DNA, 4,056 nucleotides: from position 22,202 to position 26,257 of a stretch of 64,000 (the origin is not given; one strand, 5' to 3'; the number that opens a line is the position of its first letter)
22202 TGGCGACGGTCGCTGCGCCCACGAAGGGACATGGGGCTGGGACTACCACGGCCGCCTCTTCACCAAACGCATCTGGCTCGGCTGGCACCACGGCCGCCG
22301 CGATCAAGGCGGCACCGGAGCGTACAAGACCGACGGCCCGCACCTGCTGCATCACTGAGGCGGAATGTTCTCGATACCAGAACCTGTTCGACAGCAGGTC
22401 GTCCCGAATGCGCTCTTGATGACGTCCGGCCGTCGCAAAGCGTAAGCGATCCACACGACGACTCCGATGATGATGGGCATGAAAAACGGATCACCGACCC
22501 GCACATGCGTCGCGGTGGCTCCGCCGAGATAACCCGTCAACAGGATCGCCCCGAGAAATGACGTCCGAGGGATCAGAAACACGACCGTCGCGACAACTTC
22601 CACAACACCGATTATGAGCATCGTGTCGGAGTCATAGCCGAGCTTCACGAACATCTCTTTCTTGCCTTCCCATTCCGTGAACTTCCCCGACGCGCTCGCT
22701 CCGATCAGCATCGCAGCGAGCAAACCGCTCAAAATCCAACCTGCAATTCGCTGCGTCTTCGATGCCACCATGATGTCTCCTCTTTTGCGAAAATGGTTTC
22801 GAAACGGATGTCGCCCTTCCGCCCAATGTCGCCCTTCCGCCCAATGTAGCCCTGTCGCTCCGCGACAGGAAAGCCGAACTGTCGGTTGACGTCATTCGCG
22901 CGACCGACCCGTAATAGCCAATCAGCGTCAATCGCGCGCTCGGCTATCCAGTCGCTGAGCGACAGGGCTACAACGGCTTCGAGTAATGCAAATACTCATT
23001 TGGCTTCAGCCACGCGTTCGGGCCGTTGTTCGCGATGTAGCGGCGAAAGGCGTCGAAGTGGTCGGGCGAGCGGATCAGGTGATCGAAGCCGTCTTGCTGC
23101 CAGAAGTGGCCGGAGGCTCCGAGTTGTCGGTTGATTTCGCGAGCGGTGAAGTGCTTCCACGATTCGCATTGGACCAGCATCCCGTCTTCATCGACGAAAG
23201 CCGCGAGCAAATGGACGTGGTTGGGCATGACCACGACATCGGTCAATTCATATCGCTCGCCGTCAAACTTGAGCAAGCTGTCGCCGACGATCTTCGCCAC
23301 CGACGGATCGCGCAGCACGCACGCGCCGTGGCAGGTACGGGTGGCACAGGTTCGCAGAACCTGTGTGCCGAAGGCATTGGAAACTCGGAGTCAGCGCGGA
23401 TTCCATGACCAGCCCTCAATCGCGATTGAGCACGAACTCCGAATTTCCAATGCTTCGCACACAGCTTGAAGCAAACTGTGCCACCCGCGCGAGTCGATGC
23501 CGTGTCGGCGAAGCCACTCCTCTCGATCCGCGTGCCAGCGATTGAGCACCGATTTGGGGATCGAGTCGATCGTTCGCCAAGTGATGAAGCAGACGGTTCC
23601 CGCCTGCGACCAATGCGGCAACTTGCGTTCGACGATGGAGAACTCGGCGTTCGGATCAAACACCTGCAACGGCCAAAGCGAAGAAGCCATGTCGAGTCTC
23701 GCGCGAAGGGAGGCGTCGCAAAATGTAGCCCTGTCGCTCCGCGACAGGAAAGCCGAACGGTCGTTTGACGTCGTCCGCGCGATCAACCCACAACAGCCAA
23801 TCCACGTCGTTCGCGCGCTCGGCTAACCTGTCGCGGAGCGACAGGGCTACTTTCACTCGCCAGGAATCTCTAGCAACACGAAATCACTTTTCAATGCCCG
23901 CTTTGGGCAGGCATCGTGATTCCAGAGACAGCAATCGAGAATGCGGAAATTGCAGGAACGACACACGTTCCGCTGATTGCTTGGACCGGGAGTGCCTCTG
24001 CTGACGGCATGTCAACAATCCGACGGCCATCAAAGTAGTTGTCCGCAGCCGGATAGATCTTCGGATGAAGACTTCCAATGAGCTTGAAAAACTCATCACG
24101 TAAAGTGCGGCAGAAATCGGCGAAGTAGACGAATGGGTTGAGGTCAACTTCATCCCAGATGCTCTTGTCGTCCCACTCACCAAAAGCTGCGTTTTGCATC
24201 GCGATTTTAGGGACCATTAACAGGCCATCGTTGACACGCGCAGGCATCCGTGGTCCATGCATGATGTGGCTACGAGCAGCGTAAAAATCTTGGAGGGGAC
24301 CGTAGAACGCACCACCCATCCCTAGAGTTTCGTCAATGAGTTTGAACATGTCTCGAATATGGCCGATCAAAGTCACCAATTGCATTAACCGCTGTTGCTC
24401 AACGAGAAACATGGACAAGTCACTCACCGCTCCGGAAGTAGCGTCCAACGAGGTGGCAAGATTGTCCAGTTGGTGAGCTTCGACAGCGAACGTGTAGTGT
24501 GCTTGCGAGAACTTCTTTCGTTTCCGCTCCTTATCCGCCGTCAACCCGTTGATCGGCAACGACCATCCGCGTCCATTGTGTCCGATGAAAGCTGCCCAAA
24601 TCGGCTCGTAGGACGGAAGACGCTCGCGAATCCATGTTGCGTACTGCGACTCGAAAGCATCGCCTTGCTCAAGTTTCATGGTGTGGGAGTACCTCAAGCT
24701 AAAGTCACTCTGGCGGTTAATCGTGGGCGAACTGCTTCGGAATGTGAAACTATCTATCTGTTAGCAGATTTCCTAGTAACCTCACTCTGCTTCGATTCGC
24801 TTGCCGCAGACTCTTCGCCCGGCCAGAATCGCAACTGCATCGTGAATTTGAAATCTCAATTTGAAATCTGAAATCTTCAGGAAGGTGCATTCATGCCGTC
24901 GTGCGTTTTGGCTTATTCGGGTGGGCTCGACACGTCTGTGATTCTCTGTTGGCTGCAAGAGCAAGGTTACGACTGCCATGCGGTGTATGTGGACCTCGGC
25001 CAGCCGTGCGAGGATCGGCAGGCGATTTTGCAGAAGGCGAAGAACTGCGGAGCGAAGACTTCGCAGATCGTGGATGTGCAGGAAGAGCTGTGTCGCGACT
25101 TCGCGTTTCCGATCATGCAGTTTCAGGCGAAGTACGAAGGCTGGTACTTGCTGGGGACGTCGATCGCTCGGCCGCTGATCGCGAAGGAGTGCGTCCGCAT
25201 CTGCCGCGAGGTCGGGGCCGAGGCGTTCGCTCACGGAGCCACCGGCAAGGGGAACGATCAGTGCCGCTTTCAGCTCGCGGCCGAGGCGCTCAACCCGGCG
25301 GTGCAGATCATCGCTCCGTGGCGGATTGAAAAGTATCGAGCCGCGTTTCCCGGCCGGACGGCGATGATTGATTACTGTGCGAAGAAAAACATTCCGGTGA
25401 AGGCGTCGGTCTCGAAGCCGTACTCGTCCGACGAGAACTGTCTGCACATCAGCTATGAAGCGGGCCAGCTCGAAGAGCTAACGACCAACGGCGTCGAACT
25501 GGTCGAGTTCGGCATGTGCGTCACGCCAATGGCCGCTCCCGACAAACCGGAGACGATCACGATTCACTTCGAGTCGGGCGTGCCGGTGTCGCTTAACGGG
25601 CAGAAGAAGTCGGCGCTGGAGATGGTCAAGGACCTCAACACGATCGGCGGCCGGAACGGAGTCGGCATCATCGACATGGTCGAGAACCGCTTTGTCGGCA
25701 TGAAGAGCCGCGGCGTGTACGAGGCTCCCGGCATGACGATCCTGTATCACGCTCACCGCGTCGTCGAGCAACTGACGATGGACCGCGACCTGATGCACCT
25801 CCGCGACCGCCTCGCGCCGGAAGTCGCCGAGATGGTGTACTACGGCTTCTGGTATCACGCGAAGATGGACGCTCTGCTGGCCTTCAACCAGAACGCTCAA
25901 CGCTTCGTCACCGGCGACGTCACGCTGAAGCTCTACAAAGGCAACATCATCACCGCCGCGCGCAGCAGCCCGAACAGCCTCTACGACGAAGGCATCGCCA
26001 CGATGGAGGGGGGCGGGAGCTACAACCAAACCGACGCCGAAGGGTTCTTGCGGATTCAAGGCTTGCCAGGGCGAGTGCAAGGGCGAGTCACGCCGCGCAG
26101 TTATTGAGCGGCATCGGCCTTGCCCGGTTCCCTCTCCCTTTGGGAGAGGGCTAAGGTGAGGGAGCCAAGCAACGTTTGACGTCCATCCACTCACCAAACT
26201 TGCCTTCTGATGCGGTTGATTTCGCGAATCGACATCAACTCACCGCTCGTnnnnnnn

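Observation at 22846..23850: RAYT transposase flanked by REPINs, with further REPIN/REP copies elsewhere in the window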

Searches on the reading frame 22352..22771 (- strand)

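Call 57: search_protein_families(library=pfam, proteins=[window:22352-22771:-], max_evalue=0.001)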
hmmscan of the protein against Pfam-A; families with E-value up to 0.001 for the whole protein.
window:22352-22771:- (139 aa): 1 family
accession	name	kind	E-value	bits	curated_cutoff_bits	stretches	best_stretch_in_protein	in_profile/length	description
PF13564.11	DoxX_2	-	4.7e-16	59.2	26.3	1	13-108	1-102/103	DoxX-like family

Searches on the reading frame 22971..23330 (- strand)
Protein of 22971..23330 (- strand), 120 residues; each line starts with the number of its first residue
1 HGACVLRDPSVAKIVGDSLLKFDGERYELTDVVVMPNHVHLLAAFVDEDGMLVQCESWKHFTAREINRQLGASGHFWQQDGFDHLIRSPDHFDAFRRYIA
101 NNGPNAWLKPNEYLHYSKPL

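Call 8: search_protein_families(library=pfam, proteins=[window:22971-23330:-], max_evalue=1)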
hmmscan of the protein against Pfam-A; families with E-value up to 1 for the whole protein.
seq(120 aa): 1 family
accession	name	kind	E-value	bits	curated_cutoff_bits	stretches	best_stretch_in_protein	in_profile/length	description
PF01797.21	Y1_Tnp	-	1e-05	26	23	1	26-102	40-121/121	Transposase IS200 like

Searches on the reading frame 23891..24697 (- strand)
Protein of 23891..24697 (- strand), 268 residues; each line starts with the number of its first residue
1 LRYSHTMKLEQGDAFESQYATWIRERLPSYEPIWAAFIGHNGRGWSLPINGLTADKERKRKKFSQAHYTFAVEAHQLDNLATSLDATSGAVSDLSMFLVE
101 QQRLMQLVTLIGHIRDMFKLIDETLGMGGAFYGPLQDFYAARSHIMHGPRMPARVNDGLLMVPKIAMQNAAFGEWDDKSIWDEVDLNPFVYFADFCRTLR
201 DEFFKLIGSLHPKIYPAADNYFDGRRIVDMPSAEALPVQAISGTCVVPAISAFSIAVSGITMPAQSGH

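Call 57: search_protein_families(library=pfam, proteins=[window:23891-24697:-], max_evalue=0.001)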
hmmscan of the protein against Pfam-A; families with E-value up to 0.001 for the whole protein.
window:23891-24697:- (268 aa): 0 families

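Call 76: search_protein_families(library=padloc, proteins=[window:23891-24697:-], max_evalue=0.01)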
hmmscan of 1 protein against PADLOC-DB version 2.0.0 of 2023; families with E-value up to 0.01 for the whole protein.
window:23891-24697:- (268 aa): 0 families

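Call 77: search_protein_families(library=ncbifam, proteins=[window:23891-24697:-], max_evalue=0.01)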
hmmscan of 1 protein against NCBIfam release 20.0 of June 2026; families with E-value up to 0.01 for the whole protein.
window:23891-24697:- (268 aa): 0 families

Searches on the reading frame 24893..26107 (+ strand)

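Call 57: search_protein_families(library=pfam, proteins=[window:24893-26107:+], max_evalue=0.001)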
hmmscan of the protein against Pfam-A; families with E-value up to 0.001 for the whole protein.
window:24893-26107:+ (404 aa): 4 families
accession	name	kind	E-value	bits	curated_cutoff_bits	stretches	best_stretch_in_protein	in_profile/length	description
PF20979.2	Arginosuc_syn_C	-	1.7e-72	244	27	1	177-394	1-217/219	Arginosuccinate synthase C-terminal domain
PF00764.25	Arginosuc_synth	-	4.3e-54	183.3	27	1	4-168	2-162/162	Arginosuccinate synthase N-terminal HUP domain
PF06508.19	QueC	-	0.00017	21.6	22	1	4-62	2-60/210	Queuosine biosynthesis protein QueC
PF03054.22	tRNA_Me_trans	-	0.00066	19.8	20.6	0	5-78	4-71/202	tRNA methyl transferase HUP domain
